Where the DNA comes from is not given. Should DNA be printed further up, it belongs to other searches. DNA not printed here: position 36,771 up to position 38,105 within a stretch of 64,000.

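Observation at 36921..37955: Compact Cyc2-like fused monoheme cytochrome-porin (signal peptide, CKNCH, beta-barrel)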

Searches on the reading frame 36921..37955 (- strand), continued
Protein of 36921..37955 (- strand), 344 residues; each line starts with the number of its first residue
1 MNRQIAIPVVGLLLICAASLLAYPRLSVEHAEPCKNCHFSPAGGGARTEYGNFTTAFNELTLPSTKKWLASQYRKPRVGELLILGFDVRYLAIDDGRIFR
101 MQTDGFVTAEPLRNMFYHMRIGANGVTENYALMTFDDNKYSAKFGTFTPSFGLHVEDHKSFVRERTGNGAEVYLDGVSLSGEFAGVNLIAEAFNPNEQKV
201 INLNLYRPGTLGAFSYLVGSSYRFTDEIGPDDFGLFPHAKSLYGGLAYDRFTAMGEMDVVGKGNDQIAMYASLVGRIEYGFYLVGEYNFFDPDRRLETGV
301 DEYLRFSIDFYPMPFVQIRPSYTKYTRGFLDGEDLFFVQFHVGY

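Call 54: find_encoding_contigs(protein=P0213, flank=8000, max_places=2)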
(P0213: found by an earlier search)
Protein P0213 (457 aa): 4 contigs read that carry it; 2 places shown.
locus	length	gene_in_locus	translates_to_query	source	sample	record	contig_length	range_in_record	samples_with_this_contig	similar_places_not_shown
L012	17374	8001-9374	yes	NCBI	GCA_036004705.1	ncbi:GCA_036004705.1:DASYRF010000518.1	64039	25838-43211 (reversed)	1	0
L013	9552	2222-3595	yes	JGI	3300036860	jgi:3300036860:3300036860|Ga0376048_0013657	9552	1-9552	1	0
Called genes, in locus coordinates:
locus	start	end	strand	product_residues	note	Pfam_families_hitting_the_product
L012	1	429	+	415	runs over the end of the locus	PF02424:ApbE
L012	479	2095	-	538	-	PF03023:MurJ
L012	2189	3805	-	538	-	-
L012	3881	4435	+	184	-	PF00355:Rieske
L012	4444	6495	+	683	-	PF00033:Cytochrome_B, PF00032:Cytochrom_B_C (faint), PF13631:Cytochrom_B_N_2, PF14495:Cytochrom_C550 (faint), PF00034:Cytochrom_C, PF13442:Cytochrome_CBB3 (weak)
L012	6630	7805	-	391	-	PF00226:DnaJ, PF01556:DnaJ_C, PF00684:DnaJ_CXXCXGXG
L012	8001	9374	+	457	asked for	-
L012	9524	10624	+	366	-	PF13442:Cytochrome_CBB3, PF00034:Cytochrom_C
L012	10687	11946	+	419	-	PF00155:Aminotran_1_2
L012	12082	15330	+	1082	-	PF02433:FixO (faint), PF13442:Cytochrome_CBB3 (faint), PF14522:Cytochrome_C7 (faint), PF00034:Cytochrom_C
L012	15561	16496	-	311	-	-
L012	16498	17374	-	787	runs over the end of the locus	PF14238:DUF4340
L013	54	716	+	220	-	PF13442:Cytochrome_CBB3 (weak), PF14495:Cytochrom_C550 (faint), PF00034:Cytochrom_C, PF13442:Cytochrome_CBB3 (weak)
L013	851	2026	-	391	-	PF00226:DnaJ, PF01556:DnaJ_C, PF00684:DnaJ_CXXCXGXG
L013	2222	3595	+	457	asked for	-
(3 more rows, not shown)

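Call 55: find_encoding_contigs(protein=P0216, flank=7000, max_places=1)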
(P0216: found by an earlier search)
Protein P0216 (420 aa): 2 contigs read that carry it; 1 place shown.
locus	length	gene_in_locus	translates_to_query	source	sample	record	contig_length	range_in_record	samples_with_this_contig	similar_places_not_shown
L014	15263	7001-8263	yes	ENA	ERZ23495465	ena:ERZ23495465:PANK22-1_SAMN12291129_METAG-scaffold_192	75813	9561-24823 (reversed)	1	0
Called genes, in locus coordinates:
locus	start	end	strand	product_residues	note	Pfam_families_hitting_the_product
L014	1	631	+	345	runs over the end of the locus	PF01118:Semialdhyde_dh, PF02774:Semialdhyde_dhC, PF22698:Semialdhyde_dhC_1 (faint)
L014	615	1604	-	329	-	PF08240:ADH_N, PF16912:Glu_dehyd_C (faint), PF00107:ADH_zinc_N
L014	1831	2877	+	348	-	PF01408:GFO_IDH_MocA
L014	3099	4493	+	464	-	PF18911:PKD_4, PF00801:PKD, PF22352:K319L-like_PKD (weak)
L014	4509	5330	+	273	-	PF05951:Peptidase_M15_2 (faint), PF08291:Peptidase_M15_3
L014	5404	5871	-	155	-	PF00210:Ferritin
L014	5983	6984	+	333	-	PF01408:GFO_IDH_MocA, PF02894:GFO_IDH_MocA_C, PF22725:GFO_IDH_MocA_C3 (weak)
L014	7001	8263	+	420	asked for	-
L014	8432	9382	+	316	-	PF13289:SIR2_2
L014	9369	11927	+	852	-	-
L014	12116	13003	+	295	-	PF03193:RsgA_GTPase, PF01926:MMR_HSR1 (faint)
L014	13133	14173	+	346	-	PF00092:VWA (weak), PF13519:VWA_2 (faint)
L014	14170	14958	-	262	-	PF13385:Laminin_G_3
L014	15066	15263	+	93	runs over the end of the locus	PF04456:DUF503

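Call 56: find_encoding_contigs(protein=P0070, flank=7000, max_places=1)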
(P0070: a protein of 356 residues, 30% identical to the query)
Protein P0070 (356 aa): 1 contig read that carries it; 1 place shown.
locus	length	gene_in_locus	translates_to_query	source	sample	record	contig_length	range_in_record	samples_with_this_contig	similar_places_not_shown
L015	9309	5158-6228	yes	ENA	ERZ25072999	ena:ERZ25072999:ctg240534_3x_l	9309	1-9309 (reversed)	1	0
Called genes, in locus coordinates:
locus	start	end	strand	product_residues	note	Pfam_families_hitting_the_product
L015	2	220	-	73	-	?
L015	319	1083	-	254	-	-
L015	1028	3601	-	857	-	PF00069:Pkinase, PF03109:ABC1 (faint), PF07714:PK_Tyr_Ser-Thr, PF20703:nSTAND1 (weak), PF13401:AAA_22 (faint), PF25872:HTH_77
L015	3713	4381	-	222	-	-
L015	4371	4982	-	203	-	PF04264:YceI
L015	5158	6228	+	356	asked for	-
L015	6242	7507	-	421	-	PF00999:Na_H_Exchanger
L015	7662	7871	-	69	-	-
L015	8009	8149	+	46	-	-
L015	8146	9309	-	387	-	?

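Call 57: find_encoding_contigs(protein=P0074, flank=7000, max_places=1)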
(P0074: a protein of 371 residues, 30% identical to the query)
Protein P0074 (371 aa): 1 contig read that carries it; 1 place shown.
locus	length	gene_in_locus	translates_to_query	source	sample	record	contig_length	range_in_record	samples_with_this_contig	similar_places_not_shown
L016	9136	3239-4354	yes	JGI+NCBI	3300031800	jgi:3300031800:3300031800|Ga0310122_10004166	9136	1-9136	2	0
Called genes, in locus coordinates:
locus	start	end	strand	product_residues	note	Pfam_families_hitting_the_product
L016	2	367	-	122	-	?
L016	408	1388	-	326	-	PF01645:Glu_synthase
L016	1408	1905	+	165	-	-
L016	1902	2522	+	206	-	PF00127:Copper-bind, PF18962:Por_Secre_tail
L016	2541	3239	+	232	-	PF15780:ASH, PF22073:Cep192_D4, PF22544:HYDIN_VesB_CFA65-like_Ig, PF12371:TMEM131_like_N (weak)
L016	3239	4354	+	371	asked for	-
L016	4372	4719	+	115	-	PF02276:CytoC_RC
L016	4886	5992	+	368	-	PF04107:GCS2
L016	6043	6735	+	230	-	PF06508:QueC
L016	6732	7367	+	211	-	PF04055:Radical_SAM (weak)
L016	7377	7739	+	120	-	PF01242:PTPS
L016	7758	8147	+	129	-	PF14489:QueF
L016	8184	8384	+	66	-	PF14681:UPRTase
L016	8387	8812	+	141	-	PF00156:Pribosyltran, PF14681:UPRTase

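Call 89: search_protein_families(library=ncbifam, proteins=[P0074, P0078, P0165], max_evalue=0.1)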
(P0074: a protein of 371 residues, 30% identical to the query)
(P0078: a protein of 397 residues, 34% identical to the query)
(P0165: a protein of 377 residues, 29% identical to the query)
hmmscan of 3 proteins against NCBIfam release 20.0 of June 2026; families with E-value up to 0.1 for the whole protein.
P0074 (371 aa): 0 families

P0078 (397 aa): 0 families

P0165 (377 aa): 0 families
